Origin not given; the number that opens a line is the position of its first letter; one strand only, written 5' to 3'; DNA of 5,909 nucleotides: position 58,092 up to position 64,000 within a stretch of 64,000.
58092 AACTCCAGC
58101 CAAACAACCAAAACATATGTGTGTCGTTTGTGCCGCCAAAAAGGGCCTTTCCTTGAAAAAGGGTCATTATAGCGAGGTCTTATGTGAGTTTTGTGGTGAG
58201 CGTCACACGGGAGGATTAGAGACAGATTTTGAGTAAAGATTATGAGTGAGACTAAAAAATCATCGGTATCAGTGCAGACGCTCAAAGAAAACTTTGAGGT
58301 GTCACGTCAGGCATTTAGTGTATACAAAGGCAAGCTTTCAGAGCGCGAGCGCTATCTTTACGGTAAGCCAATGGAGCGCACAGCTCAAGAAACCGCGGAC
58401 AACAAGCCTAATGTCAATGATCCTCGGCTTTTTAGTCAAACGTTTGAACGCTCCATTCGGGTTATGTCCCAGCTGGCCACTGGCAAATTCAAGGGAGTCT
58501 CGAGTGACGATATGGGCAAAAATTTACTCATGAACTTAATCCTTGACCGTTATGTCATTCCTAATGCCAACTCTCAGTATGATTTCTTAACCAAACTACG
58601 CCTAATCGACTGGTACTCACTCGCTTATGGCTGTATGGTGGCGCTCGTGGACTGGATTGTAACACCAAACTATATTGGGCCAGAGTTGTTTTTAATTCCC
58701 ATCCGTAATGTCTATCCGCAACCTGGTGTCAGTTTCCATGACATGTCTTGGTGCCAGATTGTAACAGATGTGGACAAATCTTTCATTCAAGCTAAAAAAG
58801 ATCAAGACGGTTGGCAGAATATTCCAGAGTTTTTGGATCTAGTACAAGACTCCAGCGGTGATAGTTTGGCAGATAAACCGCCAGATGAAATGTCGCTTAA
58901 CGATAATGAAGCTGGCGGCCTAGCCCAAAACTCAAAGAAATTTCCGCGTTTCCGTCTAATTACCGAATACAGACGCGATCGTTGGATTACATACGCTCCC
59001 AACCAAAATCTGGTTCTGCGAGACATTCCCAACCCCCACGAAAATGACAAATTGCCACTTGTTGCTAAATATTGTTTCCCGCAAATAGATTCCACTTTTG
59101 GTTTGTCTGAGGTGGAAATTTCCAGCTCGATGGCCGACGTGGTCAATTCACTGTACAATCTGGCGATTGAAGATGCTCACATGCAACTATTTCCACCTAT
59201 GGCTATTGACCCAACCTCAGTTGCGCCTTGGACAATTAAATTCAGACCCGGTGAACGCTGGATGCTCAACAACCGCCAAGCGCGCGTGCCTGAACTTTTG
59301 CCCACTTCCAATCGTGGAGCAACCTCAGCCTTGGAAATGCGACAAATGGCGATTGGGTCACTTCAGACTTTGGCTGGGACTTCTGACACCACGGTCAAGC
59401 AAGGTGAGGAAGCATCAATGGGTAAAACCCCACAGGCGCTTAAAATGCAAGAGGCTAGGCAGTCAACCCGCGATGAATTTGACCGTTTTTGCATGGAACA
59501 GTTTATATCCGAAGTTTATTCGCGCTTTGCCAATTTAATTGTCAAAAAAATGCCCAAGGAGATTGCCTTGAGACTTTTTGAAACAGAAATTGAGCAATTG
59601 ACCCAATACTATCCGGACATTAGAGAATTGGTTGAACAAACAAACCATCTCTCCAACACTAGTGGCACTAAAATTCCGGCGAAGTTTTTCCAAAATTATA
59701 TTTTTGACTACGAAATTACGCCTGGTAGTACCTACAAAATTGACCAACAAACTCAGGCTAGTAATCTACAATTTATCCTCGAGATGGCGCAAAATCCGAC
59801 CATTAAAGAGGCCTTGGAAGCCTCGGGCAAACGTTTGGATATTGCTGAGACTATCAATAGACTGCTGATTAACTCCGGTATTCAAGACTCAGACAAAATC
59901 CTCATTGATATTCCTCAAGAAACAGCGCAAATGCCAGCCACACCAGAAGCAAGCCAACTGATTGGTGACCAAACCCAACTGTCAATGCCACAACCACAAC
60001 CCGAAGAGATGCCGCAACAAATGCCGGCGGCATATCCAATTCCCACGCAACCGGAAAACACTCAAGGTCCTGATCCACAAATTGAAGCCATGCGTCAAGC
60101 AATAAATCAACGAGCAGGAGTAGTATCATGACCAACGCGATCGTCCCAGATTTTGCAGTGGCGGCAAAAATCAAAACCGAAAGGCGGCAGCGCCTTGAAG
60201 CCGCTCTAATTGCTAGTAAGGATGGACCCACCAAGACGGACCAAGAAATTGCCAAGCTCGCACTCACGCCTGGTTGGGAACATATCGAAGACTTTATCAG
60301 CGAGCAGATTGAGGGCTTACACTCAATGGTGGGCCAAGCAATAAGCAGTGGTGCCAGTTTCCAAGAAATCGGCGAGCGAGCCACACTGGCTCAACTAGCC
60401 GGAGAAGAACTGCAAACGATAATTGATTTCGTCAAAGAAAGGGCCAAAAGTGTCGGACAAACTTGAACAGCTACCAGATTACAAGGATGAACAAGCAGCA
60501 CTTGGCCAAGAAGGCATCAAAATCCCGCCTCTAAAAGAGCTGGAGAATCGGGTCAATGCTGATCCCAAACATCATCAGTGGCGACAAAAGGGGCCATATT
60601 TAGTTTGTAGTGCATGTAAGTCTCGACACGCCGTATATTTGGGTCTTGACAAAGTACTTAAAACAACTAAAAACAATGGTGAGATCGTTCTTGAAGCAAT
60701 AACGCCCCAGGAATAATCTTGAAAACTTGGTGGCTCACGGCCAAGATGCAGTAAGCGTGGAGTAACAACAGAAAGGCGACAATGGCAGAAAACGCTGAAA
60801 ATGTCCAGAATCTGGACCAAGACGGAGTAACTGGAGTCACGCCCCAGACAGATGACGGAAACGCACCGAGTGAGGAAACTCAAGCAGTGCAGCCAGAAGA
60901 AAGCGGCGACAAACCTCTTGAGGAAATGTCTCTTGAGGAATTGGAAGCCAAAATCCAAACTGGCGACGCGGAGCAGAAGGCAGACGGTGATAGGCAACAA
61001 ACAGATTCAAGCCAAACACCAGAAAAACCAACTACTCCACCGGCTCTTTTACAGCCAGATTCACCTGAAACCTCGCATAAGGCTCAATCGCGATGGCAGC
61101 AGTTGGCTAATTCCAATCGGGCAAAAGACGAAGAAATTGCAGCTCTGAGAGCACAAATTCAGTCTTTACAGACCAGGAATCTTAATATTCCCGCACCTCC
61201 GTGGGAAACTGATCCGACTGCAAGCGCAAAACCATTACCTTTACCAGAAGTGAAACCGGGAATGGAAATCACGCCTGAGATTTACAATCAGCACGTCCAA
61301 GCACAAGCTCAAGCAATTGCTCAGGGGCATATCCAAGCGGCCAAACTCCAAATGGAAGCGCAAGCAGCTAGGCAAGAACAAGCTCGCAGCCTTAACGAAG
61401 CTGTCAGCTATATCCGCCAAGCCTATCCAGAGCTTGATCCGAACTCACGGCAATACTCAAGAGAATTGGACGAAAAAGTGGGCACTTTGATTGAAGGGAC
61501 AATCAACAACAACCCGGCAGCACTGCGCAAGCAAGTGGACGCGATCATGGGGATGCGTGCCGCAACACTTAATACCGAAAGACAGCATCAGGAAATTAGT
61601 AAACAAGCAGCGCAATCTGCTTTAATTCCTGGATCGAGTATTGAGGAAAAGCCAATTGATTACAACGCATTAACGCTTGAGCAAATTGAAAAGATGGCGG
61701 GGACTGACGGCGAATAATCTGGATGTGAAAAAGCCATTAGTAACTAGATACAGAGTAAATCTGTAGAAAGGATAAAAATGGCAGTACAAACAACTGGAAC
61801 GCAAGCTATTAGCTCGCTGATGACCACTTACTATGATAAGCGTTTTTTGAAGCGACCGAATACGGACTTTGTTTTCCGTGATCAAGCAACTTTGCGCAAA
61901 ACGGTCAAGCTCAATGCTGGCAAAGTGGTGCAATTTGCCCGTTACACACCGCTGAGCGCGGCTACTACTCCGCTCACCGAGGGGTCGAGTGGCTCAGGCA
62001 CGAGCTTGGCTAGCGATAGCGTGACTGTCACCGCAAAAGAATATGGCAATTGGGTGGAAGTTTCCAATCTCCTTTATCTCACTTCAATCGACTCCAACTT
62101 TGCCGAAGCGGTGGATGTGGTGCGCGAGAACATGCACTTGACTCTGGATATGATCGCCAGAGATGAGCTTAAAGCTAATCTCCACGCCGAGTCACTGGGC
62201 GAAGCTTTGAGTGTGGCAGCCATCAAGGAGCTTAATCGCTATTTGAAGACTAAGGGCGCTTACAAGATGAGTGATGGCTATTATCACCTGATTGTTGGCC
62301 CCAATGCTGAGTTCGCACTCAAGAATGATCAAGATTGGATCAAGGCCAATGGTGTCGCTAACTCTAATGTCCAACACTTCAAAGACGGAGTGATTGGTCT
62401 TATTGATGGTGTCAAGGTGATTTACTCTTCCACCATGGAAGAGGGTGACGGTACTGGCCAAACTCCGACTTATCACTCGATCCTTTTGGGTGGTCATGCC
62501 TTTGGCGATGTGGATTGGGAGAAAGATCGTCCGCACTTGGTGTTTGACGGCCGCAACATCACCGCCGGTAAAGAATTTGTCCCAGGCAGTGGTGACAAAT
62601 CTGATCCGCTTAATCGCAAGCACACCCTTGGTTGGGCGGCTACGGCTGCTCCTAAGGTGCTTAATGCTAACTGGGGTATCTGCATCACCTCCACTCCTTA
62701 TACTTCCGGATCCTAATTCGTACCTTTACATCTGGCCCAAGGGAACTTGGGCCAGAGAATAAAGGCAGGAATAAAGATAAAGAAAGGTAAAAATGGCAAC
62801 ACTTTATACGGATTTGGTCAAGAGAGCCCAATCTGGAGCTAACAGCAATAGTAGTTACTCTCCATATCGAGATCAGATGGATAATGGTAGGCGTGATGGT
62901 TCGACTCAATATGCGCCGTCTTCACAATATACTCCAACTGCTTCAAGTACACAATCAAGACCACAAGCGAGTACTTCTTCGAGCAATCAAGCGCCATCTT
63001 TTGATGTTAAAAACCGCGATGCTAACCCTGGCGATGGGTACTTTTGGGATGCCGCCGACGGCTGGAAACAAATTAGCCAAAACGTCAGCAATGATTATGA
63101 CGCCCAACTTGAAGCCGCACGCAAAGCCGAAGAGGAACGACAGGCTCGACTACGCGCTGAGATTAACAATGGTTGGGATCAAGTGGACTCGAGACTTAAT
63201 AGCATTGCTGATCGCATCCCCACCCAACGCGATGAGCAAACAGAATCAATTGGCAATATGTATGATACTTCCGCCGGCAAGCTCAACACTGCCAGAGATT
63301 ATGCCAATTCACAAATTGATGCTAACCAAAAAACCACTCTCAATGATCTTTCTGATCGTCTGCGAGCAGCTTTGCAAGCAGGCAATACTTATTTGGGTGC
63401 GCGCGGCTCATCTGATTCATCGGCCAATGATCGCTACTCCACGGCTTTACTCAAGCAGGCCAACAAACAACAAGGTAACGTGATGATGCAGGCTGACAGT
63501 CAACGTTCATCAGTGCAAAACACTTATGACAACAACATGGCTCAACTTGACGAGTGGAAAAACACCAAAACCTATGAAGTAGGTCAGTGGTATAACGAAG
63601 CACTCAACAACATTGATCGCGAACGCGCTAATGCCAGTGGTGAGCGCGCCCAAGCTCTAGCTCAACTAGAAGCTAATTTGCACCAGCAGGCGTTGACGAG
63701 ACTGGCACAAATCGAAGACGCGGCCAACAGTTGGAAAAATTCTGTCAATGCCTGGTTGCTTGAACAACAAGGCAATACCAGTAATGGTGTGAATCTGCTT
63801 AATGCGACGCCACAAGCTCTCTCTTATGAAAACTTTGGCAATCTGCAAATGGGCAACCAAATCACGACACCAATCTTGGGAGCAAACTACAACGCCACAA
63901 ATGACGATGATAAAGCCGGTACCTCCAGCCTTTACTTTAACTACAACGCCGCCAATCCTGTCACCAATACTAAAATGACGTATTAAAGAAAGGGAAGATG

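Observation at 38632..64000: Phage region abutting tRNA-Ser with no integrase in 25 kb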

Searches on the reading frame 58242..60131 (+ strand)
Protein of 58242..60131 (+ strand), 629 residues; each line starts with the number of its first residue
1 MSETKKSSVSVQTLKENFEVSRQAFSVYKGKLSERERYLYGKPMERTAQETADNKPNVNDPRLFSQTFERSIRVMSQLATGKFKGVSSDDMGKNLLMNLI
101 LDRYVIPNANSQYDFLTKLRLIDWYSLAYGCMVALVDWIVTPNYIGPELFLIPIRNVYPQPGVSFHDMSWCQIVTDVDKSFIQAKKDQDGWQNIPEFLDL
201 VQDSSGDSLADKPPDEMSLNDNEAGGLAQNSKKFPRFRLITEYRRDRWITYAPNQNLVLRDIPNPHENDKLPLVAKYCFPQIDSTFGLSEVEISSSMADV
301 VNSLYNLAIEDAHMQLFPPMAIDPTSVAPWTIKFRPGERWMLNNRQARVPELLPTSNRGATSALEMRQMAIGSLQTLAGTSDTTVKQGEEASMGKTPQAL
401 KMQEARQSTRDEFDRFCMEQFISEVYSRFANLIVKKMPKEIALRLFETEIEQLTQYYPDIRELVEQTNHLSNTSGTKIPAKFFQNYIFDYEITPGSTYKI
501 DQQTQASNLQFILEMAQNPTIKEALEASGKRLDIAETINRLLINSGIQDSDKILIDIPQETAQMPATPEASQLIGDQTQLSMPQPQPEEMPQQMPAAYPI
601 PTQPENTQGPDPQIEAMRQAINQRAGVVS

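Call 14: search_protein_families(library=phrogs, max_evalue=0.001, proteins=[window:58242-60131:+])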
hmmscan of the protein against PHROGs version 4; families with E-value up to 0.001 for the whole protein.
window:58242-60131:+ (629 aa): 0 families

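Call 34: search_dna_similar(query=window:58242-60128:+, collection=phages, mode=protein, max_rows=25)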
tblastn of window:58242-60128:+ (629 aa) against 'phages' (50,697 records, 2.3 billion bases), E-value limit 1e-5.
No match.

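Call 91: search_protein_families(library=pfam, max_evalue=0.01, proteins=[window:58242-60128:+])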
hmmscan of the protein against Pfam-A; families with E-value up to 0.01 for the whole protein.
window:58242-60128:+ (629 aa): 0 families

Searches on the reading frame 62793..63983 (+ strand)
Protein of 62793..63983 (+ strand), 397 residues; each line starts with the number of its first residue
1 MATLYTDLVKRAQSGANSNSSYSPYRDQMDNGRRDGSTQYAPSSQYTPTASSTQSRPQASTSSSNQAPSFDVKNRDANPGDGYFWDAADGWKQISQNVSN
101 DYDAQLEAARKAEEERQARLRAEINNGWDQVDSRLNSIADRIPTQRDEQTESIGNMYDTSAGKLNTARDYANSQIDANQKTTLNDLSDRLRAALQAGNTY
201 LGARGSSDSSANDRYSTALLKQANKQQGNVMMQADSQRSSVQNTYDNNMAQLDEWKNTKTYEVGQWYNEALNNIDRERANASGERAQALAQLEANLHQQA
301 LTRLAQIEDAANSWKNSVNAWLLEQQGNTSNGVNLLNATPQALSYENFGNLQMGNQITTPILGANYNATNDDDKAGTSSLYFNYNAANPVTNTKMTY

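Call 11: find_encoding_contigs(protein=window:62793-63983:+, flank=10000, max_places=10)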
Protein window:62793-63983:+ (397 aa): 3 contigs read that carry it; 2 places shown.
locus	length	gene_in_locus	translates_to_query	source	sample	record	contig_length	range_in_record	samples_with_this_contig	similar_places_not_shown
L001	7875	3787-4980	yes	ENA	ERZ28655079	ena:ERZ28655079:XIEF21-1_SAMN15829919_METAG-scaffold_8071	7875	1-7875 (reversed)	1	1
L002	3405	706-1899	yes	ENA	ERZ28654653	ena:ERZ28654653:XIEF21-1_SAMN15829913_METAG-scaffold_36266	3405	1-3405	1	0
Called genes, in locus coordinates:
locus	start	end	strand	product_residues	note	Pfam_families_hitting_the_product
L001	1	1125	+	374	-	?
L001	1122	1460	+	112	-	-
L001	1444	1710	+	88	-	-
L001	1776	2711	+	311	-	-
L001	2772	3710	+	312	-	-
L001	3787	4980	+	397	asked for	-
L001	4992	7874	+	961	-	?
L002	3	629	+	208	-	?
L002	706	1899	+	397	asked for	-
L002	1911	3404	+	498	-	?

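Call 13: find_related_loci(query=window:62793-63983:+, collection=viral_contigs, flank=10000)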
Query window:62793-63983:+ (397 aa) in viral_contigs; peptide patterns used: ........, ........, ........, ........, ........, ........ (x = any residue, [..] = any of these).
2 stretches matched a pattern, but none encodes a relative of the query by tblastn (E <= 1e-3).

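Call 17: find_related_loci(query=L001:4992-7874:+, collection=genome_contigs, flank=10000)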
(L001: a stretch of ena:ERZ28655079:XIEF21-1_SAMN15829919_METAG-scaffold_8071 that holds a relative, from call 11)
Query L001:4992-7874:+ (961 aa) in genome_contigs; peptide patterns used: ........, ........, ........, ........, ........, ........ (x = any residue, [..] = any of these).
48 stretches matched a pattern, but none encodes a relative of the query by tblastn (E <= 1e-3).

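Call 21: find_homologous_proteins(query=L001:4992-7874:+, max_evalue=0.00001)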
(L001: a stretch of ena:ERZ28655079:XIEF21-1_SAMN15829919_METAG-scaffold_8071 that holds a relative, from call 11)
Query L001:4992-7874:+ (961 aa): 1 proteins with E <= 0.00001 among 8000 candidates.
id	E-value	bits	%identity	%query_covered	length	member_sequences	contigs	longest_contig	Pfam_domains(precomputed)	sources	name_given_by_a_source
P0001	5.9e-15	73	30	30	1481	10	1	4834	PF06414.19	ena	-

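Call 22: find_related_loci(query=L001:4992-7874:+, collection=metagenome_contigs, flank=10000)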
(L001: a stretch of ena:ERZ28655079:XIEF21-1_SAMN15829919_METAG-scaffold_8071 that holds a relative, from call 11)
Query L001:4992-7874:+ (961 aa) in metagenome_contigs; peptide patterns used: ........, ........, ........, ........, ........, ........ (x = any residue, [..] = any of these).
73 stretches matched a pattern; 1 encode a relative of the query (tblastn E <= 1e-3); 1 distinct loci.
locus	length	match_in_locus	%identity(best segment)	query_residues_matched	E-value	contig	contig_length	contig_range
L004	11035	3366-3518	35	372-419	1e-5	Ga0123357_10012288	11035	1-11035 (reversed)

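Call 91: search_protein_families(library=pfam, max_evalue=0.01, proteins=[L001:4992-7874:+])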
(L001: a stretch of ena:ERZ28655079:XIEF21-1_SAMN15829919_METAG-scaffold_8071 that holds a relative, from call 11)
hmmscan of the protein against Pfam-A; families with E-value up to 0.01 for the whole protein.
L001:4992-7874:+ (961 aa): 2 families
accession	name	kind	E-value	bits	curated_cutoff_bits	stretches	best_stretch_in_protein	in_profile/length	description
PF00226.36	DnaJ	-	8.1e-07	29.5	27.8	1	373-420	5-55/63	DnaJ domain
PF06414.18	Zeta_toxin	-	3.1e-05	23.9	22.3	1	582-673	98-189/199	Zeta toxin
